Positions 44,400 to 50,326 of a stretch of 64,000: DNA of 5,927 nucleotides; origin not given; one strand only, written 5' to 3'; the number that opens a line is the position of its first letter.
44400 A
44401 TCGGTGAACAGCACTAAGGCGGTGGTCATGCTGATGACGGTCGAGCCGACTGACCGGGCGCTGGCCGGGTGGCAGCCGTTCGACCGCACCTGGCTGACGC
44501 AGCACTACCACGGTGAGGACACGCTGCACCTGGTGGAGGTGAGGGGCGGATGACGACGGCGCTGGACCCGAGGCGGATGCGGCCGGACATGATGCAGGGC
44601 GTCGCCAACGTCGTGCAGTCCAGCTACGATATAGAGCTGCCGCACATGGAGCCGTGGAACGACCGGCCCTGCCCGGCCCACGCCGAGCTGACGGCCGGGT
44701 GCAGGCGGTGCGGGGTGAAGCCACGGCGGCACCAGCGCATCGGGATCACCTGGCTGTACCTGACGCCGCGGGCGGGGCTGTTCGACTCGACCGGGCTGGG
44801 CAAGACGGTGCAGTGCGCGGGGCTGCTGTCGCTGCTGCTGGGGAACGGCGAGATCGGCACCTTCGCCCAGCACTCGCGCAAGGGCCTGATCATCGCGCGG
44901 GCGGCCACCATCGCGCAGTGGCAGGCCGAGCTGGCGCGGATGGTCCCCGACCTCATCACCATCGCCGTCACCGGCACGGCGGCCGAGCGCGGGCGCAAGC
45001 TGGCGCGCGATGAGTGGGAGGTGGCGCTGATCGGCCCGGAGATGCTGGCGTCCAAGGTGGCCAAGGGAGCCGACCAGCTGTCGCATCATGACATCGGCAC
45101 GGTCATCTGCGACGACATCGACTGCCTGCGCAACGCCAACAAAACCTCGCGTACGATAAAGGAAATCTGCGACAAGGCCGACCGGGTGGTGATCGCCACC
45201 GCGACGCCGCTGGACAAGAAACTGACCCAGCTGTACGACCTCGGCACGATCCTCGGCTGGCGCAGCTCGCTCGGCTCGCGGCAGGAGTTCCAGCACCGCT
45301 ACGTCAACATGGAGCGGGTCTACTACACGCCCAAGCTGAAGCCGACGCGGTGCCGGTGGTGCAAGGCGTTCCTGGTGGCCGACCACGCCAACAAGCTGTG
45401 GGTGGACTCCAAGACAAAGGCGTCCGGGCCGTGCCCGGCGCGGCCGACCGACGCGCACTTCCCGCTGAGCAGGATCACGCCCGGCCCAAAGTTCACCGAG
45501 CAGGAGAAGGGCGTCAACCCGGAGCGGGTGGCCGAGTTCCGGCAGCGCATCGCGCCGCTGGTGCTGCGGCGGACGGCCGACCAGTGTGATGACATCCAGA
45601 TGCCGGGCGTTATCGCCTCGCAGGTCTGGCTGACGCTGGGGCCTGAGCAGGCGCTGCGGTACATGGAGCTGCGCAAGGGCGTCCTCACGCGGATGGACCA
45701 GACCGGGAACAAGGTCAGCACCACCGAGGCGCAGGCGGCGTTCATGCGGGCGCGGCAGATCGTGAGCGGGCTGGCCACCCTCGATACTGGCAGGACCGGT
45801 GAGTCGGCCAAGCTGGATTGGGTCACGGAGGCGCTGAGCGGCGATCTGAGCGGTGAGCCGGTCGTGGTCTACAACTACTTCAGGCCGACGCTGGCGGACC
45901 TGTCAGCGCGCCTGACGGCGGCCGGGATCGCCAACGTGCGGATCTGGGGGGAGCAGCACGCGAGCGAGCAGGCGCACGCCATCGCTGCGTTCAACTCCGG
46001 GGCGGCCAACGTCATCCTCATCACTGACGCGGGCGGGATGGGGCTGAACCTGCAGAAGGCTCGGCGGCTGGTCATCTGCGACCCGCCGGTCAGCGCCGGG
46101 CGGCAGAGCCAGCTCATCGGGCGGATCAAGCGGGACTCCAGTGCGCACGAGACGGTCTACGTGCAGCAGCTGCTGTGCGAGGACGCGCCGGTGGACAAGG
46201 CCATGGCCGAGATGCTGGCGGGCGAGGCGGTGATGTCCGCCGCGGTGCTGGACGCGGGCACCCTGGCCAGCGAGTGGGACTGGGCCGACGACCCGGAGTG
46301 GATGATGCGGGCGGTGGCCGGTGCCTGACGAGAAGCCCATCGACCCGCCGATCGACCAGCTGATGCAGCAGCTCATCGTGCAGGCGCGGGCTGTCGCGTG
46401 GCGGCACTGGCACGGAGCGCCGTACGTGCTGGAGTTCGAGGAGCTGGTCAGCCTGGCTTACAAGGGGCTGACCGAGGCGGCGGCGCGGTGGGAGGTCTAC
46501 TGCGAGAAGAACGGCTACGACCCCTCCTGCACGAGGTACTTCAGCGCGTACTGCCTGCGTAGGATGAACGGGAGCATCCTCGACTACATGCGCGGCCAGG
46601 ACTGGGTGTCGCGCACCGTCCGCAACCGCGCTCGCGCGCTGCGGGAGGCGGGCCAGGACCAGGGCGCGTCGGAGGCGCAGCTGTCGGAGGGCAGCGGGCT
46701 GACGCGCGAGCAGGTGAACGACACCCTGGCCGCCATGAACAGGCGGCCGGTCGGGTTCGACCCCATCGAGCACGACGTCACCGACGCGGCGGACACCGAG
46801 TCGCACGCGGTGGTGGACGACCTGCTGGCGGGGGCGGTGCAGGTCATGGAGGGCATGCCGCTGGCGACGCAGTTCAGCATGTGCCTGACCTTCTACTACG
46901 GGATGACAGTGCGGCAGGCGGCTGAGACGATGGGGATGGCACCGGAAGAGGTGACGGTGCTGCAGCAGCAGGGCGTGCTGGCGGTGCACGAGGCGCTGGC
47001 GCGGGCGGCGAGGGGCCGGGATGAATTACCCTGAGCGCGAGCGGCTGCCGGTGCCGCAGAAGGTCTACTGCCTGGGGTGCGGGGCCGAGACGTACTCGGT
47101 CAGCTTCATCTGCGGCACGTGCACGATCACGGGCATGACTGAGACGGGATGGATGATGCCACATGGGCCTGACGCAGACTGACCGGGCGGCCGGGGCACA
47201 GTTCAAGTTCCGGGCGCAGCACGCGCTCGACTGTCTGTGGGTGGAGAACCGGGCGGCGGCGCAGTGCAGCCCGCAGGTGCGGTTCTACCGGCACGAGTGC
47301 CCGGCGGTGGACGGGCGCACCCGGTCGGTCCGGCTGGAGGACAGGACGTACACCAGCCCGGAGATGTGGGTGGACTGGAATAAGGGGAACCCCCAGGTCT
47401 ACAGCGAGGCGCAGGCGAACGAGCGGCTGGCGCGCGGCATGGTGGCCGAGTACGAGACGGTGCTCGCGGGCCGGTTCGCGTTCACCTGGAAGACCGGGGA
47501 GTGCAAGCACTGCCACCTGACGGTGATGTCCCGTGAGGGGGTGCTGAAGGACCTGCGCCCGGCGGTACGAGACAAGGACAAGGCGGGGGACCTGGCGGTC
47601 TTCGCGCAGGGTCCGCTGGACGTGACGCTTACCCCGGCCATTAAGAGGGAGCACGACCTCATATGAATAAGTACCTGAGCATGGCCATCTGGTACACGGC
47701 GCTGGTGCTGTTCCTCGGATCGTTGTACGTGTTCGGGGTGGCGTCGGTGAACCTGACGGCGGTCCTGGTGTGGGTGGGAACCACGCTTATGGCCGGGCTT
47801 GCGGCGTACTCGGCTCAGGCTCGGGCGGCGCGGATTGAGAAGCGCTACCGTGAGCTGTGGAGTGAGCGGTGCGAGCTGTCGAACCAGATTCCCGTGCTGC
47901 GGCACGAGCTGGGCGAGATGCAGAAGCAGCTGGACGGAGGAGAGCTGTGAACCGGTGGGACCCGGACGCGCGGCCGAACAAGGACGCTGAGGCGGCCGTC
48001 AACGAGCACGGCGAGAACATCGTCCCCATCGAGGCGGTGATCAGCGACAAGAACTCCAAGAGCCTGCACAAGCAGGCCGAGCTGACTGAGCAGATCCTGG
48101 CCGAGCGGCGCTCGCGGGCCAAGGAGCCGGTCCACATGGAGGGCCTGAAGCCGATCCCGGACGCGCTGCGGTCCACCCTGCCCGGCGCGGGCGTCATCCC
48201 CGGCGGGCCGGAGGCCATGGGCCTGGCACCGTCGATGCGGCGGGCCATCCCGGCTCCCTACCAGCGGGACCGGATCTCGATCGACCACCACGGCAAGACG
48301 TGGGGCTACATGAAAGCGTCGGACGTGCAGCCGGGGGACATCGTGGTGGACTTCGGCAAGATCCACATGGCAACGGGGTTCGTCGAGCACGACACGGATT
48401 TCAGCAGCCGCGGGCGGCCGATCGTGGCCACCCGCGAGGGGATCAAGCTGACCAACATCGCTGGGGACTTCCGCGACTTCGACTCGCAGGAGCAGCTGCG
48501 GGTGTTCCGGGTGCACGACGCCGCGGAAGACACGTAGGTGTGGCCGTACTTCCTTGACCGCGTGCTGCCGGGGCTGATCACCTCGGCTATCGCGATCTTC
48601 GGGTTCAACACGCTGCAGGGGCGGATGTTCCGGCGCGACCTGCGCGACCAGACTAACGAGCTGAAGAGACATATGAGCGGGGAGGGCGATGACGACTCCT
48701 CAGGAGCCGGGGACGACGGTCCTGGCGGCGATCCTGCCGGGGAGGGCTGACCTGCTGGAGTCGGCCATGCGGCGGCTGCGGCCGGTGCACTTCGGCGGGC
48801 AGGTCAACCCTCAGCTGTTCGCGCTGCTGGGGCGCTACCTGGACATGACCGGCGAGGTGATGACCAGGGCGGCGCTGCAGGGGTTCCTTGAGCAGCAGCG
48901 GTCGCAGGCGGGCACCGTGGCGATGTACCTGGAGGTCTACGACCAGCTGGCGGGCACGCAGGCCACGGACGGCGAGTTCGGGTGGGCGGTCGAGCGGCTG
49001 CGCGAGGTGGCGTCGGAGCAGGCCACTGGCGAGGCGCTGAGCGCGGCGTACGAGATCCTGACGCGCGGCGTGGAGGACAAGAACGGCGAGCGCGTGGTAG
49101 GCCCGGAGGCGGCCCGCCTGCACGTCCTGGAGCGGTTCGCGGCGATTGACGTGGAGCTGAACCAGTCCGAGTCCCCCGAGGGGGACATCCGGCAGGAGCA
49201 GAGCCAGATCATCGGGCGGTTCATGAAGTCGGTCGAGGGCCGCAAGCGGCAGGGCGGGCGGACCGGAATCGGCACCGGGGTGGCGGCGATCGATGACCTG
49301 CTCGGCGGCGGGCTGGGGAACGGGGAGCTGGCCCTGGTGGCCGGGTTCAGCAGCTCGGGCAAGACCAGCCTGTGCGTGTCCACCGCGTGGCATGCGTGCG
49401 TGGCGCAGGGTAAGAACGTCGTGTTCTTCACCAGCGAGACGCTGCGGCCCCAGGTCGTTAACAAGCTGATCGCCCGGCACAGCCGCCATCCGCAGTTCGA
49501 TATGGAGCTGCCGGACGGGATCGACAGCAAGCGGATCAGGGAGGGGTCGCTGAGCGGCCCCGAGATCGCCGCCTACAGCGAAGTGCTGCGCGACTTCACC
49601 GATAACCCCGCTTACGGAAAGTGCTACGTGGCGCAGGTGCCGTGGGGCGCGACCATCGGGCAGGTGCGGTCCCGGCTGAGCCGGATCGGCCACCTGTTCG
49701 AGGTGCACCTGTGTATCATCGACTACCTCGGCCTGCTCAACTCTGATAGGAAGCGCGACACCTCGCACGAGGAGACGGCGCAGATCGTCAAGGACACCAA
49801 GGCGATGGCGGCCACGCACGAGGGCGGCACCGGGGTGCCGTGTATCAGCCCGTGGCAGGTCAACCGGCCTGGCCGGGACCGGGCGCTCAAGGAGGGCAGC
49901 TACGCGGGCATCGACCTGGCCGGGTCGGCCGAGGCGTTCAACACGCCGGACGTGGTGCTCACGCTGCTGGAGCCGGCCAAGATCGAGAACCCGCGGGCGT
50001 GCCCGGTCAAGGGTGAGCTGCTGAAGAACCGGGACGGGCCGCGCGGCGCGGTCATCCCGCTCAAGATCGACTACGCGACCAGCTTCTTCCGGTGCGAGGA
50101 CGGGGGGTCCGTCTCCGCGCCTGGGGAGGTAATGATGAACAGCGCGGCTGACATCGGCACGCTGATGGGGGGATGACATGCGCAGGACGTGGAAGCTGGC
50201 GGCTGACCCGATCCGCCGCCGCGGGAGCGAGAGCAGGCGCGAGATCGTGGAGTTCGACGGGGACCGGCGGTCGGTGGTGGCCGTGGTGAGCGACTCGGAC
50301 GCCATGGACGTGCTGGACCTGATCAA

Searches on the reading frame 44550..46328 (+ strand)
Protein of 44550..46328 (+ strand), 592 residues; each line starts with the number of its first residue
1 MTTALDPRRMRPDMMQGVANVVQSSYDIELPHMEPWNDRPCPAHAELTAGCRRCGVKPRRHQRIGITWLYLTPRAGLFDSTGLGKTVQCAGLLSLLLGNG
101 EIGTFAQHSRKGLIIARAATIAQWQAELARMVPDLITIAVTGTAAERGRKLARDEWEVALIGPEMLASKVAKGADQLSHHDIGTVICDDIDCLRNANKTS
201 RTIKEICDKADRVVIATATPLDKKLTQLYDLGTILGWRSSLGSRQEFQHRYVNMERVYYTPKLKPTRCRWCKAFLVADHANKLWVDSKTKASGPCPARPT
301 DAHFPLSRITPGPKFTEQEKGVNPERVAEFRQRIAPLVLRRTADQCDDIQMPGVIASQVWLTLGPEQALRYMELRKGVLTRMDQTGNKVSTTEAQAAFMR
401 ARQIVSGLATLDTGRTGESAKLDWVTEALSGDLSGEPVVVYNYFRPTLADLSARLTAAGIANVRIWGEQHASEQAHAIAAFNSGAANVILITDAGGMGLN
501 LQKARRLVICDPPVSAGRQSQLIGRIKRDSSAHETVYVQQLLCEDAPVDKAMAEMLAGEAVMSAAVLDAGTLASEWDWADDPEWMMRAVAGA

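Call 9: search_protein_families(library=phrogs, proteins=[window:44550-46328:+])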
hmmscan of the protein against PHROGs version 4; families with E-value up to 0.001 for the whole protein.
window:44550-46328:+ (592 aa): 4 families
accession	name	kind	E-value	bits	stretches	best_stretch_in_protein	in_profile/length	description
phrog_62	-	DNA, RNA and nucleotide metabolism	1.1e-72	246.3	1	56-569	695-1135/1881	DNA helicase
phrog_16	-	DNA, RNA and nucleotide metabolism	2.7e-07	30.2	1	57-230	272-426/986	DNA helicase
phrog_23807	-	unknown function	4.2e-07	29.1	1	418-549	508-652/1053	-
phrog_29996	-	unknown function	5.9e-07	28.8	1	59-251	725-905/1189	-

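Call 20: find_encoding_contigs(protein=window:44550-46328:+, flank=10000, max_places=5)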
Protein window:44550-46328:+ (592 aa): 3 contigs read that carry it; 1 place shown.
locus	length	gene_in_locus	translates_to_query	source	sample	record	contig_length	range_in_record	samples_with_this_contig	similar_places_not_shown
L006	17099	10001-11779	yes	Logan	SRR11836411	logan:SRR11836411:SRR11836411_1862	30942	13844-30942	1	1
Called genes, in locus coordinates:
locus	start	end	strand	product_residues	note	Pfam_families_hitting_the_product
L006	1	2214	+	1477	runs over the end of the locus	-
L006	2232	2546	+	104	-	-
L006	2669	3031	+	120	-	-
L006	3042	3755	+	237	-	-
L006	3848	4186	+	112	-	-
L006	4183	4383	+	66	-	-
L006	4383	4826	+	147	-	-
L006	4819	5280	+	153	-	-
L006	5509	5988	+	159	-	-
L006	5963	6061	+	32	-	-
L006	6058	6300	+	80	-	-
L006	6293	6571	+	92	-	-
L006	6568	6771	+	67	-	-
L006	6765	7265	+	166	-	-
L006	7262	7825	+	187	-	-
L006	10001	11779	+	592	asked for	PF00176:SNF2-rel_dom, PF00271:Helicase_C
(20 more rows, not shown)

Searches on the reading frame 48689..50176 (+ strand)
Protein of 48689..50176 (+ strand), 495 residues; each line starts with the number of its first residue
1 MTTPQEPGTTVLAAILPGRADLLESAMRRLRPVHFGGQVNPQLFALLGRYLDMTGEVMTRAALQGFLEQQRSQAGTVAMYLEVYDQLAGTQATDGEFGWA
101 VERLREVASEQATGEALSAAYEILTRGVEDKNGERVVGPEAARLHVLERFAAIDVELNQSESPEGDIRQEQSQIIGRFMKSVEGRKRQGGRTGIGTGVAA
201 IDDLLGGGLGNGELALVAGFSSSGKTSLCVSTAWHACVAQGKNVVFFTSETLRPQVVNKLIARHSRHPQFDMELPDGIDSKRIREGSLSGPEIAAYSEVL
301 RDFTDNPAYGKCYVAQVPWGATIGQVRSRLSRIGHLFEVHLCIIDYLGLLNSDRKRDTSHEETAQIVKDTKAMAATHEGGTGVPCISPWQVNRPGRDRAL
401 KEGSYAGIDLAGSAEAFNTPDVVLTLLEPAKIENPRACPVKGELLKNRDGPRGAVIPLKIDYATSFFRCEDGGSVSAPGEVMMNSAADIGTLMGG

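Call 9: search_protein_families(library=phrogs, proteins=[window:48689-50176:+])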
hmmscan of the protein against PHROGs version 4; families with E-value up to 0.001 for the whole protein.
window:48689-50176:+ (495 aa): 5 families
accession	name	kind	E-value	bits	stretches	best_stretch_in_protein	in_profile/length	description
phrog_19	-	DNA, RNA and nucleotide metabolism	4.9e-43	148.9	1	11-471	167-582/621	DnaB-like replicative helicase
phrog_239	-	DNA, RNA and nucleotide metabolism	2.1e-14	54.5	1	192-479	339-608/801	DNA primase/helicase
phrog_243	-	DNA, RNA and nucleotide metabolism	1.5e-11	44.8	1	205-468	28-266/273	DnaB-like replicative helicase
phrog_97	-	other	1.8e-07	31.8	1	183-250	39-112/506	UvsX-like recombinase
phrog_8337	-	DNA, RNA and nucleotide metabolism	9.5e-05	22.9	1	194-250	50-107/273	DNA repair protein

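Call 38: find_related_loci(query=A2, collection=viral_contigs, flank=10000)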
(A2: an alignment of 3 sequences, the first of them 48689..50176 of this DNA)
Query A2 (495 aa) in viral_contigs; peptide patterns used: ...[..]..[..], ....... (x = any residue, [..] = any of these).
59 stretches matched a pattern; 8 encode a relative of the query (tblastn E <= 1e-3); 8 distinct loci.
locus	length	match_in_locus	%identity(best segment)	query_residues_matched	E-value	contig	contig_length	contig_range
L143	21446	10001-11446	71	1-479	0e+0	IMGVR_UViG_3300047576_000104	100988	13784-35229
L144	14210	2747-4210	68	3-493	0e+0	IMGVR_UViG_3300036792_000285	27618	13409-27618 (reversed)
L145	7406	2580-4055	66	1-495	0e+0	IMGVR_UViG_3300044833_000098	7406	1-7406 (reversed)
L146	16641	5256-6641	45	1-467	5e-127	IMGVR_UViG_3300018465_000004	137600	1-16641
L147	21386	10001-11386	43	2-467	1e-124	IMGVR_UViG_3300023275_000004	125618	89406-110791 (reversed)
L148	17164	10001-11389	45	1-468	2e-110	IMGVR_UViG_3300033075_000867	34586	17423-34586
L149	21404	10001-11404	41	8-471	3e-83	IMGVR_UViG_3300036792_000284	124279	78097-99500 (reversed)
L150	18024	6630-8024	38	8-467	8e-75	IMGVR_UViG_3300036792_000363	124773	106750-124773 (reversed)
